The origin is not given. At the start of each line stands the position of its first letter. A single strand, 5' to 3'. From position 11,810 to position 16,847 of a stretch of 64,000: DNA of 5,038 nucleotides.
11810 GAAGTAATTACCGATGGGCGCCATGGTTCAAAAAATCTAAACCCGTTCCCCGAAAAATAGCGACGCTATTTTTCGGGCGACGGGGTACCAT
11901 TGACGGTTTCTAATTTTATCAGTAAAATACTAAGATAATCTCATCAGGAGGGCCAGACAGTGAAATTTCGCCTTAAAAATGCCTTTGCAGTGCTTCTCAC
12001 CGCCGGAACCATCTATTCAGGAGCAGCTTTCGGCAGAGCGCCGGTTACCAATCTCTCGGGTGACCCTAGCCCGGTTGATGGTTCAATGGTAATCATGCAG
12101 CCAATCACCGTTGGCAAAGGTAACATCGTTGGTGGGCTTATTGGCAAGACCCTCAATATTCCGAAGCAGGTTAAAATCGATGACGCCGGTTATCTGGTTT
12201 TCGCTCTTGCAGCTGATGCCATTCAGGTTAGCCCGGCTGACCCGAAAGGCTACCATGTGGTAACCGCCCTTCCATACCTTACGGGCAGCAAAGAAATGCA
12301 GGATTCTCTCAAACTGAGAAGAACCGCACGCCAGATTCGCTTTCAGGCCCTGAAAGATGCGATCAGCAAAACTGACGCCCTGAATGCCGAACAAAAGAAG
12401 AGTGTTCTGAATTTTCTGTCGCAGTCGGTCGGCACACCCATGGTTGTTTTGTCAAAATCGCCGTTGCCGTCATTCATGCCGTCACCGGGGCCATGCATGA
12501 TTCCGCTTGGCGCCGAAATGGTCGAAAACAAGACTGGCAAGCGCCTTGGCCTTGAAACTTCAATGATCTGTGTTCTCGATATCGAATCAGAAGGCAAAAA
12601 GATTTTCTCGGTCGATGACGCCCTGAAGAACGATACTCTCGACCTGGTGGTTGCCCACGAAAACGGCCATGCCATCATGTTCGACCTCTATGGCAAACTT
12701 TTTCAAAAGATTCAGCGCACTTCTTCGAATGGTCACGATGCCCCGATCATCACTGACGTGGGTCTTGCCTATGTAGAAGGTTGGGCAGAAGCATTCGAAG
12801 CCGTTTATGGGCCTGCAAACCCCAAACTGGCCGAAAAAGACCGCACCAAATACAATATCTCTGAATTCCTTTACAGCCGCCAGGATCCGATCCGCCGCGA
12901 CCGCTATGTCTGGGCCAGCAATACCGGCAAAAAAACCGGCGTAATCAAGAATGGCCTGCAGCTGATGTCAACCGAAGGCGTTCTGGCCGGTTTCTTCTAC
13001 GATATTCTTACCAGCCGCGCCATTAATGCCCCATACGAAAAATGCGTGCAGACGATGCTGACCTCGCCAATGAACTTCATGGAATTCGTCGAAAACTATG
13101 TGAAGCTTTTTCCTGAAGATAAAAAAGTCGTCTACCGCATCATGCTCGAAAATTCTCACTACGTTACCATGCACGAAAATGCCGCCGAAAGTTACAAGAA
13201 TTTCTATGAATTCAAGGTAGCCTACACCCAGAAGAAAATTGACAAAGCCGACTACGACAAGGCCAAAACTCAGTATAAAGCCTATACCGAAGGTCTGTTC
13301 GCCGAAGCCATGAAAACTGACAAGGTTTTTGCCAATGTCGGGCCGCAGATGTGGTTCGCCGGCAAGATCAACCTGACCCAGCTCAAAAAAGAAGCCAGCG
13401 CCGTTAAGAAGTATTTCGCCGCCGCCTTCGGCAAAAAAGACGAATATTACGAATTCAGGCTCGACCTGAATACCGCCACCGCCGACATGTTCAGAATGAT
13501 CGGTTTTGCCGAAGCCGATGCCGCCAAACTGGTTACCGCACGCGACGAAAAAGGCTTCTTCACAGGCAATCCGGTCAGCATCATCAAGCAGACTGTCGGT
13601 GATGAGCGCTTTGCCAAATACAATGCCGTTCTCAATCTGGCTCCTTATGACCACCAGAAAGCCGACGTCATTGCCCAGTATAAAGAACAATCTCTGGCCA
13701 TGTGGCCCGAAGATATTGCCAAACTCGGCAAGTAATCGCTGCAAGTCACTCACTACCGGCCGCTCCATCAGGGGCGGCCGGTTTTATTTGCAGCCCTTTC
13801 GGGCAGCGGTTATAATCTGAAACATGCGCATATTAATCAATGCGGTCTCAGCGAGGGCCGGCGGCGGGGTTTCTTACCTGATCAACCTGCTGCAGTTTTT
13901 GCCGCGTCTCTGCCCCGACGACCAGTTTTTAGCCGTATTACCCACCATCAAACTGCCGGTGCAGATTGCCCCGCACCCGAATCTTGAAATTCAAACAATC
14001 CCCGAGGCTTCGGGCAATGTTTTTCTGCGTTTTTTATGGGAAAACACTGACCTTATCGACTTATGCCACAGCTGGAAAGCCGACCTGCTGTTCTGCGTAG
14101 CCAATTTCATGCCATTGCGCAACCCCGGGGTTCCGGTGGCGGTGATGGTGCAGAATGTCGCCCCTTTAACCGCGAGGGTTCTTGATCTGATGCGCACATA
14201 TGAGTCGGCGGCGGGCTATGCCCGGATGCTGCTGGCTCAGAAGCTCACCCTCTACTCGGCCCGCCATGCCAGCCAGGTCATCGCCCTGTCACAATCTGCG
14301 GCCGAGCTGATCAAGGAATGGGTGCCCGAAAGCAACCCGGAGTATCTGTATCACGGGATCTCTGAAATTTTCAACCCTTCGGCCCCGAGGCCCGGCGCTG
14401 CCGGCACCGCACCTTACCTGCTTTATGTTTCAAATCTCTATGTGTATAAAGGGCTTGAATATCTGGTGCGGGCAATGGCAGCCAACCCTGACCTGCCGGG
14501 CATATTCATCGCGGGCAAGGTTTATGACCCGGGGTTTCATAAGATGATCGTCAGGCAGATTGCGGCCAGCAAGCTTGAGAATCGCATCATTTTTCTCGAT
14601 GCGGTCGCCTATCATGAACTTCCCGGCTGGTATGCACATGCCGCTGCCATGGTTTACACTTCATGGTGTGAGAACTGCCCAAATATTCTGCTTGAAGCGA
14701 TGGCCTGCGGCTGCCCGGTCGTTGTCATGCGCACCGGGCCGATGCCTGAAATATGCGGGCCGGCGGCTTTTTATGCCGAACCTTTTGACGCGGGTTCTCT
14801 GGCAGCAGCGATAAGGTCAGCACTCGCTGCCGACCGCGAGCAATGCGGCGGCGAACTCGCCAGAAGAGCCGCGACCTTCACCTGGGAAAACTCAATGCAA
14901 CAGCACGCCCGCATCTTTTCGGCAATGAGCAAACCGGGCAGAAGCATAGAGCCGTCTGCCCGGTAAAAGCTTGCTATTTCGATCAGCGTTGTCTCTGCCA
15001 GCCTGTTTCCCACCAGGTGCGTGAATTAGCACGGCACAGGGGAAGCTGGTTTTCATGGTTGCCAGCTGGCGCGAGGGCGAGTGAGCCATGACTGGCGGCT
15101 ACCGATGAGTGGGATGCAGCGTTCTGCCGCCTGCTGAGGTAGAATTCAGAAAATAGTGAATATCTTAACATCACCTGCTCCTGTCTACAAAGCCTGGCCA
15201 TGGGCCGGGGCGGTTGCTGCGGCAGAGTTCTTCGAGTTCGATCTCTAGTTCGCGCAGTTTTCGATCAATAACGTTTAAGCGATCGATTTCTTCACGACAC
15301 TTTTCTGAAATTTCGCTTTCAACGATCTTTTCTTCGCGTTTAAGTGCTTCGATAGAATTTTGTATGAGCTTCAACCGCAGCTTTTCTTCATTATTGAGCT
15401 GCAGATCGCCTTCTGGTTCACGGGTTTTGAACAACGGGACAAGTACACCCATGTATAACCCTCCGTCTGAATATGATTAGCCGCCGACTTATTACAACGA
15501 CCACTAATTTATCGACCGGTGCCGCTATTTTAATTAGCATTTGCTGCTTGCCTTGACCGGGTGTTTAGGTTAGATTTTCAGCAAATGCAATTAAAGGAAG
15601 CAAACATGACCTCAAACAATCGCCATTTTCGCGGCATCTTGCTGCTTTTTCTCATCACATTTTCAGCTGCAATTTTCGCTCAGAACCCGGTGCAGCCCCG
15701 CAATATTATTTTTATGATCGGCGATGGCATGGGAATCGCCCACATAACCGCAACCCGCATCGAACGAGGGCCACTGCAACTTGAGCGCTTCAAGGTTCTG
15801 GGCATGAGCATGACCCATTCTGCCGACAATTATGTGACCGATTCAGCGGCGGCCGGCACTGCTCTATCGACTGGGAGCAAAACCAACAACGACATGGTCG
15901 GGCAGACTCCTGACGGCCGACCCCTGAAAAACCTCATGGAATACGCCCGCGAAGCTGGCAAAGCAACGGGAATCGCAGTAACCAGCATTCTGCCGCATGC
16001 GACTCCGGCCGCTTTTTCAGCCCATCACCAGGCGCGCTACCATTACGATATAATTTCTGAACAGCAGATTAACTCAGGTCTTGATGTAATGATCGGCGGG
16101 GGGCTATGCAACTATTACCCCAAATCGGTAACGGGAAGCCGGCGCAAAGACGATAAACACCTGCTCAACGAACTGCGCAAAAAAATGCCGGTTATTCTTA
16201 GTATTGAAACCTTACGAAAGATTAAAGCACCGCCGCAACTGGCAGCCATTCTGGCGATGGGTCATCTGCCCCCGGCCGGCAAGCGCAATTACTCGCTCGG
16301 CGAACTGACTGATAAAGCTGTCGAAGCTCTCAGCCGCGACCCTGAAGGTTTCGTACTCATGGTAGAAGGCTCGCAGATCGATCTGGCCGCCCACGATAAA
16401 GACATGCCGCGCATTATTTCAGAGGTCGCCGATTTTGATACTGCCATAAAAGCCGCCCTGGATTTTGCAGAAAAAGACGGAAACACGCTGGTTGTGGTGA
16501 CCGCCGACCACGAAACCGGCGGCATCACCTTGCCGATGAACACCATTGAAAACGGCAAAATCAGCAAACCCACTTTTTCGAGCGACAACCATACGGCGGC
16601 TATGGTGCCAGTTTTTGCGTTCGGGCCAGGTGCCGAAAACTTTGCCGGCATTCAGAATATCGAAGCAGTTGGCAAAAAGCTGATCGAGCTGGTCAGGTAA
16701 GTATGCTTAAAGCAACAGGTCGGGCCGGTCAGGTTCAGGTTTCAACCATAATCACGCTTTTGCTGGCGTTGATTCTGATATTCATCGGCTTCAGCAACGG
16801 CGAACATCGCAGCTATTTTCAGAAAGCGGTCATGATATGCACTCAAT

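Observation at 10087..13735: Tandem paralogous secreted proteins: novel zincin-like core (HExxH...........) fused to a ComEA-type HhH DNA-binding domain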

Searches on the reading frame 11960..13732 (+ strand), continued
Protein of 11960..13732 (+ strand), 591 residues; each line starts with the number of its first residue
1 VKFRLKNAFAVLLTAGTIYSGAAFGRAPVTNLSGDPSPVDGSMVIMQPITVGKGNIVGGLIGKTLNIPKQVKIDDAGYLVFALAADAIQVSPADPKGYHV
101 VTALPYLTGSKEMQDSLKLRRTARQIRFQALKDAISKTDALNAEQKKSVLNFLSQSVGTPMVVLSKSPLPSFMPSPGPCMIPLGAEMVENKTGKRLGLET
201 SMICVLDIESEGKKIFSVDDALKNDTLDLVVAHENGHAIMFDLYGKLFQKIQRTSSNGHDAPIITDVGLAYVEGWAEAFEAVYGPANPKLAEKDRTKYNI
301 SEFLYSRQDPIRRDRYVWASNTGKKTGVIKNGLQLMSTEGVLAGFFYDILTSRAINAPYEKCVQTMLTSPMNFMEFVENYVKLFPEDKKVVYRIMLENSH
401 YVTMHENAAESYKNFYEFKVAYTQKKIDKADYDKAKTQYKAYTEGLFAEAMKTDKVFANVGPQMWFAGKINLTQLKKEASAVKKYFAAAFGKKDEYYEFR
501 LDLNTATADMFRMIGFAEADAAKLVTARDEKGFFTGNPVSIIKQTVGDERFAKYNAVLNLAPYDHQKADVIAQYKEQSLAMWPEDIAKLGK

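Call 83: search_protein_families(library=pfam, proteins=[L081:6391-6948:+, L082:6402-6950:+, L073:5020-5574:+], max_evalue=1)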
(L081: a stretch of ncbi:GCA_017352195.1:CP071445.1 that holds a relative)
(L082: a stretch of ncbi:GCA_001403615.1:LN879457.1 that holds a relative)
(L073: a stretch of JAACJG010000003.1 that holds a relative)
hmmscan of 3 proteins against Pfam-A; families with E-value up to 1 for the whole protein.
L081:6391-6948:+ (186 aa): 9 families
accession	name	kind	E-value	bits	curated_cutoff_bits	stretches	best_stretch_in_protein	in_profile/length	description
PF24038.1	DUF7347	-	4.5e-05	24.1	27.6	1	98-166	6-76/77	Domain of unknown function (DUF7347)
PF01022.26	HTH_5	-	0.00014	22.1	22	1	103-140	2-39/47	Bacterial regulatory protein, arsR family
PF25213.1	HVO_A0261_N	-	0.00021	21.5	35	1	99-179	7-86/86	HVO_A0261 N-terminal domain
PF14947.12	HTH_45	-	0.0043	17.5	25.5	1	108-171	11-73/77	Winged helix-turn-helix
PF25053.1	DUF7791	-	0.025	14.9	28.1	1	51-95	2-51/162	Domain of unknown function (DUF7791)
PF01638.23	HxlR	-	0.046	14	20.8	0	99-166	1-75/91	HxlR-like helix-turn-helix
PF12840.13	HTH_20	-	0.051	14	27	1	100-141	1-43/51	Helix-turn-helix domain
PF04182.18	B-block_TFIIIC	-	0.15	12.6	22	1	121-151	23-53/73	B-block binding subunit of TFIIIC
PF18904.5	DUF5660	-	0.18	12.5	24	1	37-80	6-50/109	Domain of unknown function (DUF5660)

L082:6402-6950:+ (183 aa): 11 families
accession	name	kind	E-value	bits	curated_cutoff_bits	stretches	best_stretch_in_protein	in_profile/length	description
PF01022.26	HTH_5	-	3.7e-06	27.1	22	1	103-141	2-40/47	Bacterial regulatory protein, arsR family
PF25213.1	HVO_A0261_N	-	0.00018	21.8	35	1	99-178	7-85/86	HVO_A0261 N-terminal domain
PF24038.1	DUF7347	-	0.00023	21.8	27.6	1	98-166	6-76/77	Domain of unknown function (DUF7347)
PF14947.12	HTH_45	-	0.0006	20.2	25.5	1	108-171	11-73/77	Winged helix-turn-helix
PF25053.1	DUF7791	-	0.0083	16.4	28.1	1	51-97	2-53/162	Domain of unknown function (DUF7791)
PF07381.18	EarA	-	0.0099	16.1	22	0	22-78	20-79/90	EarA-like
PF12840.13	HTH_20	-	0.019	15.4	27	1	100-145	1-47/51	Helix-turn-helix domain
PF09202.17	Rio2_N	-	0.066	14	27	1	120-155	28-62/82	Rio2, N-terminal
PF04182.18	B-block_TFIIIC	-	0.089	13.3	22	1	121-155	23-54/73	B-block binding subunit of TFIIIC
PF24541.1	Thioredox_PDIA6_C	-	0.1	13.4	27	0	91-171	19-99/130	PDIA6-like, C-terminal thioredoxin-like domain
PF24266.1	HTH_HVO_0163_N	-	0.1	13.1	31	1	121-155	21-55/70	HVO_0163, N-terminal HTH domain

L073:5020-5574:+ (185 aa): 2 families
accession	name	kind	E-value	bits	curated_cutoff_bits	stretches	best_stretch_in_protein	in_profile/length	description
PF19224.5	pATOM36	-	0.0064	16.1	27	1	13-88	181-257/270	pATOM36 family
PF11716.13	MDMPI_N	-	0.24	12.5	24.2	1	98-169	53-112/140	Mycothiol maleylpyruvate isomerase N-terminal domain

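Call 84: find_encoding_contigs(protein=P0290, flank=6000, max_places=1)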
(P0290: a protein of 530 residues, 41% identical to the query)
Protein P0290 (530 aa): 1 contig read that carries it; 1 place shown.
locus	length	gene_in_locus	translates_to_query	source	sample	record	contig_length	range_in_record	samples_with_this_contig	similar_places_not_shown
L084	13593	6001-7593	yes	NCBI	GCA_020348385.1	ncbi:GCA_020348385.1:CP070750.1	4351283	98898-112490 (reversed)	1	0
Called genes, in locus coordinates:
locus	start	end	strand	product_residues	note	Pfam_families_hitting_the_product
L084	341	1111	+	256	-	PF00795:CN_hydrolase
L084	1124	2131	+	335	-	PF16884:ADH_N_2, PF00107:ADH_zinc_N, PF13602:ADH_zinc_N_2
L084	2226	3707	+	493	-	PF03572:Peptidase_S41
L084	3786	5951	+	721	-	PF02897:Peptidase_S9_N, PF00326:Peptidase_S9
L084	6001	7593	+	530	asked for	PF12836:HHH_3 (weak)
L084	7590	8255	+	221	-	PF01209:Ubie_methyltran, PF13489:Methyltransf_23, PF01728:FtsJ (weak), PF05175:MTS (weak), PF13847:Methyltransf_31, PF08241:Methyltransf_11, PF08242:Methyltransf_12, PF13649:Methyltransf_25, +2 more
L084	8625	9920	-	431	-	PF01979:Amidohydro_1, PF07969:Amidohydro_3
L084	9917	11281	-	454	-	PF01979:Amidohydro_1, PF07969:Amidohydro_3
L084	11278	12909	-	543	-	PF01979:Amidohydro_1, PF07969:Amidohydro_3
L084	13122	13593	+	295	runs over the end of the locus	-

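Call 85: find_encoding_contigs(protein=P0317, flank=6000, max_places=1)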
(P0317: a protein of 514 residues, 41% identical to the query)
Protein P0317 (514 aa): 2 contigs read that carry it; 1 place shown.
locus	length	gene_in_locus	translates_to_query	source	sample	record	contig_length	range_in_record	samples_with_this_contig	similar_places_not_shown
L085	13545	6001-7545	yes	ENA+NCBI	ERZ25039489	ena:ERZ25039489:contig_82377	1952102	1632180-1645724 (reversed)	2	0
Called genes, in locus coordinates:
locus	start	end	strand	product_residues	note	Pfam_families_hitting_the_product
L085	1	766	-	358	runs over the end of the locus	PF07730:HisKA_3, PF13581:HATPase_c_2 (faint), PF02518:HATPase_c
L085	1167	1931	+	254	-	PF01738:DLH (faint), PF12146:Hydrolase_4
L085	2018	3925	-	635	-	PF17132:Glyco_hydro_106, PF02837:Glyco_hydro_2_N (faint), PF08531:Bac_rhamnosid_N (faint), PF17132:Glyco_hydro_106, PF22666:Glyco_hydro_2_N2 (weak)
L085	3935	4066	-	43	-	PF17132:Glyco_hydro_106 (weak)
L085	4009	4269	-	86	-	PF17132:Glyco_hydro_106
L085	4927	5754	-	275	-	PF17132:Glyco_hydro_106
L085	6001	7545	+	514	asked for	PF12836:HHH_3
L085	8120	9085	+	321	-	PF00135:COesterase (weak), PF20434:BD-FAE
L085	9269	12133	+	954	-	PF25788:Ig_Rha78A_N, PF08531:Bac_rhamnosid_N, PF05592:Bac_rhamnosid, PF17389:Bac_rhamnosid6H, PF17390:Bac_rhamnosid_C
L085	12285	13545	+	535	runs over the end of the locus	PF12708:Pect-lyase_RHGA_epim, PF00295:Glyco_hydro_28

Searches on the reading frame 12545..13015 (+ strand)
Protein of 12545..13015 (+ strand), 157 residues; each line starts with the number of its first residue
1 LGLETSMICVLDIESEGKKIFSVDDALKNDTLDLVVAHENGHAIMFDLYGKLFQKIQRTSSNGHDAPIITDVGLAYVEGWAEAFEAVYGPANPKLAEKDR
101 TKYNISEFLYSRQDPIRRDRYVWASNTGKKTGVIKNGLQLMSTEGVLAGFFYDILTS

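Call 69: search_solved_structures(query=A4, max_evalue=10, show_alignments=4)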
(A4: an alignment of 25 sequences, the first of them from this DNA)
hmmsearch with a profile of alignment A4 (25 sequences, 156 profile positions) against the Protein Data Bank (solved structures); distinct sequences matched with E-value up to 10: 0.
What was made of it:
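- A core-only profile found no PDB sequence (call 69).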

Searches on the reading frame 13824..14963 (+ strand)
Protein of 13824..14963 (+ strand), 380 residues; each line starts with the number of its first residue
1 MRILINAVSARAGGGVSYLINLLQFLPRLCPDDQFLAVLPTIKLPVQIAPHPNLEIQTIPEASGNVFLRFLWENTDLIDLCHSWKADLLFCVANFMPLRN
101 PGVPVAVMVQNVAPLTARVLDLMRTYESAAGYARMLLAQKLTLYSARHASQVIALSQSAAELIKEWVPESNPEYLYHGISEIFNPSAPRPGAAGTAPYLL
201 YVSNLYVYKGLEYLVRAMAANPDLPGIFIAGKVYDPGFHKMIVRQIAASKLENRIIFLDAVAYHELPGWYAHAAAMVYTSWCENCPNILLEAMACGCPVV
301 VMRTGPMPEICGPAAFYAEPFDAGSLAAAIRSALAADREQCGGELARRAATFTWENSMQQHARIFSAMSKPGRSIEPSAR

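Call 21: search_protein_families(library=pfam, proteins=[window:13824-14963:+], max_evalue=0.00001)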
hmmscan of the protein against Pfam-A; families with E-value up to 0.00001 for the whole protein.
window:13824-14963:+ (380 aa): 2 families
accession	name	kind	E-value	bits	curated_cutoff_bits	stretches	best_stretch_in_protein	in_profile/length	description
PF13692.12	Glyco_trans_1_4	-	2.3e-21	77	27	1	197-334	2-140/142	Glycosyl transferases group 1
PF00534.26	Glycos_transf_1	-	3.5e-21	75.9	26.4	1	191-337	10-159/172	Glycosyl transferases group 1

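Call 73: search_protein_families(library=ncbifam, proteins=[window:13824-14963:+], max_evalue=0.00001)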
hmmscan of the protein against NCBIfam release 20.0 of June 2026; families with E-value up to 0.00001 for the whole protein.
window:13824-14963:+ (380 aa): 12 families
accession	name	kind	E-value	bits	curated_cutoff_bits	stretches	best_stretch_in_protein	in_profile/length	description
TIGR04047.1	MSMEG_0565_glyc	hypoth_equivalog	3.2e-15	56.1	259.85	1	238-365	241-371/373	MSMEG_0565 family glycosyltransferase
NF041876.1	EPS_EpsE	equivalog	9.8e-14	51.4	400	1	185-340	202-364/389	exopolysaccharide biosynthesis GT4 family glycosyltransferase EpsE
NF053787.1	GlcN_PG_synth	equivalog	5.7e-13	48.4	480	1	224-367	212-358/361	N-acetylglucosaminyl phosphatidylglycerol synthase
TIGR02149.1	glgA_Coryne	subfamily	2.9e-11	43.1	302.4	1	81-311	89-322/391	glycogen synthase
NF041010.1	glycosy_Agl16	equivalog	1.1e-10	40.9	575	1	145-310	130-292/352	glycosylation protein Agl16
TIGR03449.1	mycothiol_MshA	equivalog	3e-10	39.6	462.5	1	195-367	219-402/406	D-inositol-3-phosphate glycosyltransferase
NF038295.1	EPS_HpsP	equivalog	5.4e-08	32.2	550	1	195-365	206-384/388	hormogonium polysaccharide biosynthesis glycosyltransferase HpsP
NF038229.1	Glyco4_Geo_Pelo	equivalog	6.9e-07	28.6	400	1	147-301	108-266/338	GPMC system family 4 glycosyltransferase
NF041879.1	EPS_EpsH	equivalog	3.4e-06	26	800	1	201-361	242-409/431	exopolysaccharide biosynthesis glycosyltransferase EpsH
TIGR03999.1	thiol_BshA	equivalog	3.6e-06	26.2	273.7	1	242-366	244-371/375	N-acetyl-alpha-D-glucosaminyl L-malate synthase BshA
NF047684.1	TeichurnBiosyTuaC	equivalog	5.5e-06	25.6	550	1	199-336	222-354/391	teichuronic acid biosynthesis protein TuaC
TIGR03088.1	stp2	hypoth_equivalog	9.7e-06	24.9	409.05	0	265-366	265-371/374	TIGR03088 family PEP-CTERM/XrtA system glycosyltransferase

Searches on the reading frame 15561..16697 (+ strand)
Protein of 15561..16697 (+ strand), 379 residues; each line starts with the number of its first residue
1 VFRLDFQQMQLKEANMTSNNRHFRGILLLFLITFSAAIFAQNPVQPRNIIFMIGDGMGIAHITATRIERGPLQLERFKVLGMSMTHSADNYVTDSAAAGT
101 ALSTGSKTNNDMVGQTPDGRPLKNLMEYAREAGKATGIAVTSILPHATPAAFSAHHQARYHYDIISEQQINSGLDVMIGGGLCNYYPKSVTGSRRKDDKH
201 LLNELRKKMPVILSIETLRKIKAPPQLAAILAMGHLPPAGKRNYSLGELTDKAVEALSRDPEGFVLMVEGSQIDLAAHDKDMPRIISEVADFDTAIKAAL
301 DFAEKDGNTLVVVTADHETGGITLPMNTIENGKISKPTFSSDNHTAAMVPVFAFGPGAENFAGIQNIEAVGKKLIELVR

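Call 21: search_protein_families(library=pfam, proteins=[window:15561-16697:+], max_evalue=0.00001)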
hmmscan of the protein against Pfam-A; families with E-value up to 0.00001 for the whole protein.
window:15561-16697:+ (379 aa): 2 families
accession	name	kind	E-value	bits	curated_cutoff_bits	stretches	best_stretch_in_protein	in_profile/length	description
PF00245.25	Alk_phosphatase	-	5.1e-74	250.1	24.4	1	47-323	2-321/423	Alkaline phosphatase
PF01676.23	Metalloenzyme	-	1.2e-11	45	24.3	1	242-360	127-227/252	Metalloenzyme superfamily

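Call 73: search_protein_families(library=ncbifam, proteins=[window:15561-16697:+], max_evalue=0.00001)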
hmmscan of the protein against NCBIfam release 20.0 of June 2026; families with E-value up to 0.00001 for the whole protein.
window:15561-16697:+ (379 aa): 1 family
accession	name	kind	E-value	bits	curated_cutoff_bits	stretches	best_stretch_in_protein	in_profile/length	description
NF007810.0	PRK10518.1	equivalog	5.4e-44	150.7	540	2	241-364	323-462/482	alkaline phosphatase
